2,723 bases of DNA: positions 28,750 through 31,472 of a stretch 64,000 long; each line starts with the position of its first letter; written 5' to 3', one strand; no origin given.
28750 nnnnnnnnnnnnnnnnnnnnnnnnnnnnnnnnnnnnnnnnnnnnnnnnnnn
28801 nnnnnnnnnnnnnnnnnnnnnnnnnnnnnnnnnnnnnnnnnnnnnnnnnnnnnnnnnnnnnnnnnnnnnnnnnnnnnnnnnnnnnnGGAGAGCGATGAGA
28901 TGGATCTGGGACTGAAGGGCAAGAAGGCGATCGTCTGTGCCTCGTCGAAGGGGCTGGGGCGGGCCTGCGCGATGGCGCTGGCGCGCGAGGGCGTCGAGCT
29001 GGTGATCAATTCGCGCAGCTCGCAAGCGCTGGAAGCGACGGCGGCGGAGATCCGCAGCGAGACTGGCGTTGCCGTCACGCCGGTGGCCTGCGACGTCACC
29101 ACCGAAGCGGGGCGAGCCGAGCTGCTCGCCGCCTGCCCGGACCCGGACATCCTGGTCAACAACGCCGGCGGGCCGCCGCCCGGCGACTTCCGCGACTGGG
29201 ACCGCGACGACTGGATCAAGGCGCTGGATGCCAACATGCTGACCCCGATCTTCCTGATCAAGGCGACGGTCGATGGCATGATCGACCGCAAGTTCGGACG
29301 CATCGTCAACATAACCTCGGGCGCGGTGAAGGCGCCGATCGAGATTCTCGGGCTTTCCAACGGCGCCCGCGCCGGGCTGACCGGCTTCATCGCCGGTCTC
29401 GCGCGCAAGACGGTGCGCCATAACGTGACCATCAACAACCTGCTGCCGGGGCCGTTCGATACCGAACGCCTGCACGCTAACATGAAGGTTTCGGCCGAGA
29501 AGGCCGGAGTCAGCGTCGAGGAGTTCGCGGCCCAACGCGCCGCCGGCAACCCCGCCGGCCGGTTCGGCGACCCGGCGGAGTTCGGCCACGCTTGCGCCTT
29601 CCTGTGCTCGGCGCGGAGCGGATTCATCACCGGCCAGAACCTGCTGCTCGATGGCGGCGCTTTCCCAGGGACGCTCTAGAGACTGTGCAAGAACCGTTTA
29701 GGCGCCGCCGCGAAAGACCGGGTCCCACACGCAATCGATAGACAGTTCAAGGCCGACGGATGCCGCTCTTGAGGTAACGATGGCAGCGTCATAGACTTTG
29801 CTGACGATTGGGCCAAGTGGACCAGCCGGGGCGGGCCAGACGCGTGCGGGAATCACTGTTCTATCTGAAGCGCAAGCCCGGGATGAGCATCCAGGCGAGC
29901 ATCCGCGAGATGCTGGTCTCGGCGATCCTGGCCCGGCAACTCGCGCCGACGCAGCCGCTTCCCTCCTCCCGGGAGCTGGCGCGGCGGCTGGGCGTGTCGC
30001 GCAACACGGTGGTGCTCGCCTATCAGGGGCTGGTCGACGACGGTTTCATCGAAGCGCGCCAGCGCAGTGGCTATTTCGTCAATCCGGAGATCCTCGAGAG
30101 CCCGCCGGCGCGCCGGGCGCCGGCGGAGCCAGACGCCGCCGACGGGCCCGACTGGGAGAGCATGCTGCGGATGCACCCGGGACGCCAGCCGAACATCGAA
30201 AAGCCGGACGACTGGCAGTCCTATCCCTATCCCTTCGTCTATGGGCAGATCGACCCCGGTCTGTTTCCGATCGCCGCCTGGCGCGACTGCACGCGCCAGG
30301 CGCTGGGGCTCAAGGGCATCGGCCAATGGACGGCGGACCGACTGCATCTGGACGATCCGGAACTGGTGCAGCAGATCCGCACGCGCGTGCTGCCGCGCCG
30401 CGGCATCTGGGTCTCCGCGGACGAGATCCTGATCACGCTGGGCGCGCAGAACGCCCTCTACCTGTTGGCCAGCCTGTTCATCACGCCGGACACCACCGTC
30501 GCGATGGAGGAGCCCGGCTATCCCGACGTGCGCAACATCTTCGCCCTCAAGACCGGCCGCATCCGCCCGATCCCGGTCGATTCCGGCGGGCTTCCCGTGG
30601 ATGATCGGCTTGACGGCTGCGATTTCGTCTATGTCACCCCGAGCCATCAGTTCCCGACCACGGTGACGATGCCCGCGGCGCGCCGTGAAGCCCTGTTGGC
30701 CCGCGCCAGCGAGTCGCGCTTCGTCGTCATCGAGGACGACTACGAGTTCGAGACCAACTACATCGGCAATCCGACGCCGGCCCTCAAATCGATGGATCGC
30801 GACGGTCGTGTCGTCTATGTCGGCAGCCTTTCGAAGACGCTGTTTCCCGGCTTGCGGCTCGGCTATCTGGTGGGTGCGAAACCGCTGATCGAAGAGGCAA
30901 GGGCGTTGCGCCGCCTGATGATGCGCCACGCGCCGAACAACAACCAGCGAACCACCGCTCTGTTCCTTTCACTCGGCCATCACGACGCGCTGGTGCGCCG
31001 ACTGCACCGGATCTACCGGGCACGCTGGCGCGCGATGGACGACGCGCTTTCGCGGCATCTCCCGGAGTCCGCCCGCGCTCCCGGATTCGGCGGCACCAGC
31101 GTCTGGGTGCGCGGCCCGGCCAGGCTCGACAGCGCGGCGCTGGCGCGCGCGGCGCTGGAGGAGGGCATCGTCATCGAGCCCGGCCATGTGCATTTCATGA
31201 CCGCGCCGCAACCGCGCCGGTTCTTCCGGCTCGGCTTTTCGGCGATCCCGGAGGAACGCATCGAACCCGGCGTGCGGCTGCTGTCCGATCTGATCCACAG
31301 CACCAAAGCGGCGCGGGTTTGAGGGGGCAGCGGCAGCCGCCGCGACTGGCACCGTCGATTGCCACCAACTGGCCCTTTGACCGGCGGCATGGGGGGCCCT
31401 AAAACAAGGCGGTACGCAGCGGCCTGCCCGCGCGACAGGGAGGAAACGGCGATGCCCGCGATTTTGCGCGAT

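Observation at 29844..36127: Aconitase-X (DUF521/DUF126) hydro-lyase pair wedged between xsc and pta, behind a TauR-like MocR regulator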

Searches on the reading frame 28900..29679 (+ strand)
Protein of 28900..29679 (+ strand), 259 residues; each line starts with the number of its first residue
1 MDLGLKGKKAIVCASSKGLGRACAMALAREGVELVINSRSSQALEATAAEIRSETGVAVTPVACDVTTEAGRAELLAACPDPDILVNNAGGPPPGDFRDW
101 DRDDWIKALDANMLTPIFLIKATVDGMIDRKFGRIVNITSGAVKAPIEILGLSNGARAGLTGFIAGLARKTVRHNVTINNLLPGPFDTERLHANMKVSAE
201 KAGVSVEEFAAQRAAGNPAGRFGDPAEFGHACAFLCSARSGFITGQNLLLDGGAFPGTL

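Call 3: search_protein_families(library=pfam, proteins=[window:28900-29679:+])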
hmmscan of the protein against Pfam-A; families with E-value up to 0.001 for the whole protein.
window:28900-29679:+ (259 aa): 3 families
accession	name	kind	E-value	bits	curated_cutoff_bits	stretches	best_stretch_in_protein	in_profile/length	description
PF13561.12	adh_short_C2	-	1.2e-40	140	27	1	14-253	3-234/236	Enoyl-(Acyl carrier protein) reductase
PF00106.31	adh_short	-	7.5e-36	123.9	26.6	1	8-192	1-188/195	short chain dehydrogenase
PF08659.16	KR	-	1.5e-06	28.7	22.6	1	15-125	8-125/180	KR domain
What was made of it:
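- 28900..29679 (+): SDR-family oxidoreductase. It is a syntenic upstream neighbour of the regulator; whether it belongs to the unit is uncertain. Pfam adh_short_C2, 140 bits (call 3).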

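Call 4: search_protein_families(library=ncbifam, proteins=[window:28900-29679:+])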
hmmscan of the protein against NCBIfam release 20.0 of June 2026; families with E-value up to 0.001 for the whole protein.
window:28900-29679:+ (259 aa): 211 families (the best 25 are shown)
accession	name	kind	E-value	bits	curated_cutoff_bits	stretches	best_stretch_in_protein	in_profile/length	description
NF006212.0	PRK08339.1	equivalog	1.1e-49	169.4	339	1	3-254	4-258/263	short chain dehydrogenase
NF004779.0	PRK06125.1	subfamily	2e-46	158.6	261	1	1-254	1-253/259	short-chain dehydrogenase/reductase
NF005559.1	PRK07231.1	subfamily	1.2e-42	146.1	215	1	5-254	2-247/249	glucose 1-dehydrogenase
NF004778.0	PRK06124.1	equivalog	2.9e-39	135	303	1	4-254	8-252/256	SDR family oxidoreductase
NF009466.0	PRK12826.1-2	subfamily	1.4e-37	129.5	222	1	8-254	4-244/248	3-oxoacyl-ACP reductase FabG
NF005095.0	PRK06523.1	subfamily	5.4e-37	127.7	231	1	3-256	6-259/261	oxidoreductase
TIGR03206.1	benzo_BadH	equivalog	1.6e-36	125.9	431.2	1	5-253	1-247/250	2-hydroxycyclohexanecarboxyl-CoA dehydrogenase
NF005711.0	PRK07523.1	subfamily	5.9e-34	117.8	413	1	4-253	7-250/255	SDR family oxidoreductase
NF009468.0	PRK12826.1-4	equivalog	6.3e-34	117.8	318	1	5-254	5-247/256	SDR family oxidoreductase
NF009093.0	PRK12429.1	subfamily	6.7e-34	117.3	258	1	5-253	3-255/259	3-hydroxybutyrate dehydrogenase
NF006070.0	PRK08213.1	subfamily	1.3e-33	116.6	279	1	5-254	10-256/259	gluconate 5-dehydrogenase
NF005681.0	PRK07478.1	subfamily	1.3e-33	116.4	267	1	5-254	4-249/254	SDR family oxidoreductase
NF004198.0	PRK05653.1-3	equivalog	1.4e-33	116.4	296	1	5-254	5-246/248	3-oxoacyl-ACP reductase FabG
TIGR01963.1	PHB_DH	subfamily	8.2e-33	113.7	307.05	1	8-253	2-251/255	3-hydroxybutyrate dehydrogenase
NF009384.0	PRK12743.1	equivalog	9.6e-33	113.5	264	1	8-253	7-246/258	SDR family oxidoreductase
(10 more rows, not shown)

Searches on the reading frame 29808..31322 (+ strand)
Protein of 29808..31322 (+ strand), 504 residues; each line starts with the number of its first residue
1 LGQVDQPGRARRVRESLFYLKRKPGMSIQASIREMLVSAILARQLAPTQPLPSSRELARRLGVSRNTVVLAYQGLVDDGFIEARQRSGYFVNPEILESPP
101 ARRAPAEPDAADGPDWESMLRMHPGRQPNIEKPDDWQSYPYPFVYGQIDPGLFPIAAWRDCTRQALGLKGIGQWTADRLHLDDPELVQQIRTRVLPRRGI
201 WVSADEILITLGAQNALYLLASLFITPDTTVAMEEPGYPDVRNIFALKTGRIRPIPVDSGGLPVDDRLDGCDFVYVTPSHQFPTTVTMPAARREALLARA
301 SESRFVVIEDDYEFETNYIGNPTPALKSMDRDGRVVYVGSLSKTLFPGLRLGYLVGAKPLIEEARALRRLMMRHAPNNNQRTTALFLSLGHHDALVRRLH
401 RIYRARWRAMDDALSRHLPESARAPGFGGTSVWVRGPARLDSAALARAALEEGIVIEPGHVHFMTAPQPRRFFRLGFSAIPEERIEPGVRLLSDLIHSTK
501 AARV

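Call 3: search_protein_families(library=pfam, proteins=[window:29808-31322:+])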
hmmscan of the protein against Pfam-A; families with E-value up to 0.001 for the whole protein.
window:29808-31322:+ (504 aa): 4 families
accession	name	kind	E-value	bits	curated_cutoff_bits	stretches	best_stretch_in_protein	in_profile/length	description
PF00155.27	Aminotran_1_2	-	2.8e-14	53.5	19.7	1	185-489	46-358/361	Aminotransferase class I and II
PF00392.27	GntR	-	1.4e-13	50.7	27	1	30-91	3-64/64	Bacterial regulatory proteins, gntR family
PF13730.12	HTH_36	-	0.00018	21.7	25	1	34-81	7-55/55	Helix-turn-helix domain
PF08279.18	HTH_11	-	0.00054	20.2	25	0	53-89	17-54/55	HTH domain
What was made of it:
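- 29808..31322 (+): MocR-type (GntR HTH plus aminotransferase-like domain) regulator, TauR-like. An ATG at 29844 is an alternative start. Pfam GntR plus Aminotran_1_2 (call 3).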

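Call 4: search_protein_families(library=ncbifam, proteins=[window:29808-31322:+])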
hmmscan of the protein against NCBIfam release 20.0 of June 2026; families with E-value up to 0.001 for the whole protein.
window:29808-31322:+ (504 aa): 58 families (the best 25 are shown)
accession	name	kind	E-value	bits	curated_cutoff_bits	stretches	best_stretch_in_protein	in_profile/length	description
NF052282.1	PLP_TF_PdxR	equivalog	1.7e-105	353.7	320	1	30-492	4-447/448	MocR-like pyridoxine biosynthesis transcription factor PdxR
NF052281.1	rhizopine_MocR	equivalog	6.9e-77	259.1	650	1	16-495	7-478/479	rhizopine catabolism transcriptional regulator MocR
NF052285.1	GABA_TF_GabR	exception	6.8e-66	222.9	600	1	33-495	5-455/456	MocR-like transcriptional regulator GabR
NF052290.2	MocR_like_YczR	exception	2.7e-58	197.8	487.4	2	195-493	154-455/458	MocR-like transcription factor YczR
NF052286.1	ecto_TF_EhuR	exception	6.4e-42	143.7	480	2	192-499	146-452/458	MocR-like ectoine utilization transcription factor EhuR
TIGR04461.1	endura_MppQ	equivalog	2.5e-37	128.8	540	1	146-483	20-367/392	enduracididine biosynthesis enzyme MppQ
NF041364.1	GntC_guanitoxin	equivalog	9.5e-29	100.4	415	1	184-494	40-355/356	guanitoxin biosynthesis PLP-dependent (S)-gamma-hydroxy-L-arginine cyclodehydratase GntC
NF012025.0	PRK15481.1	equivalog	3.4e-22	78.7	573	2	31-92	10-71/432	MocR-like B6 salvage transcription factor PtsJ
NF004770.0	PRK06108.1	subfamily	5.9e-15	55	422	1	184-498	76-394/396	pyridoxal phosphate-dependent aminotransferase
NF006967.0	PRK09440.1-5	equivalog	1.4e-14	53.7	402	1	320-500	227-419/424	valine--pyruvate transaminase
NF005732.0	PRK07550.1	equivalog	2.4e-14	53.2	366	1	185-487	74-379/389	aminotransferase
TIGR03947.1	viomycin_VioD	equivalog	2.9e-14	52.7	390.9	1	195-494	60-357/359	capreomycidine synthase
TIGR01141.1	hisC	equivalog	1.7e-11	43.6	276.55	1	195-371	69-239/349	histidinol-phosphate transaminase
TIGR03540.1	DapC_direct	equivalog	2.1e-11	43.4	593.25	1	204-490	91-378/383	LL-diaminopimelate aminotransferase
TIGR04544.1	3metArgNH2trans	equivalog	4e-11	42.6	350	1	184-494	55-361/366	beta-methylarginine biosynthesis bifunctional aminotransferase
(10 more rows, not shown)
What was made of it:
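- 29808..31322 (+): NCBIfam would name it PdxR-like (354 bits, cutoff 320; call 4).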
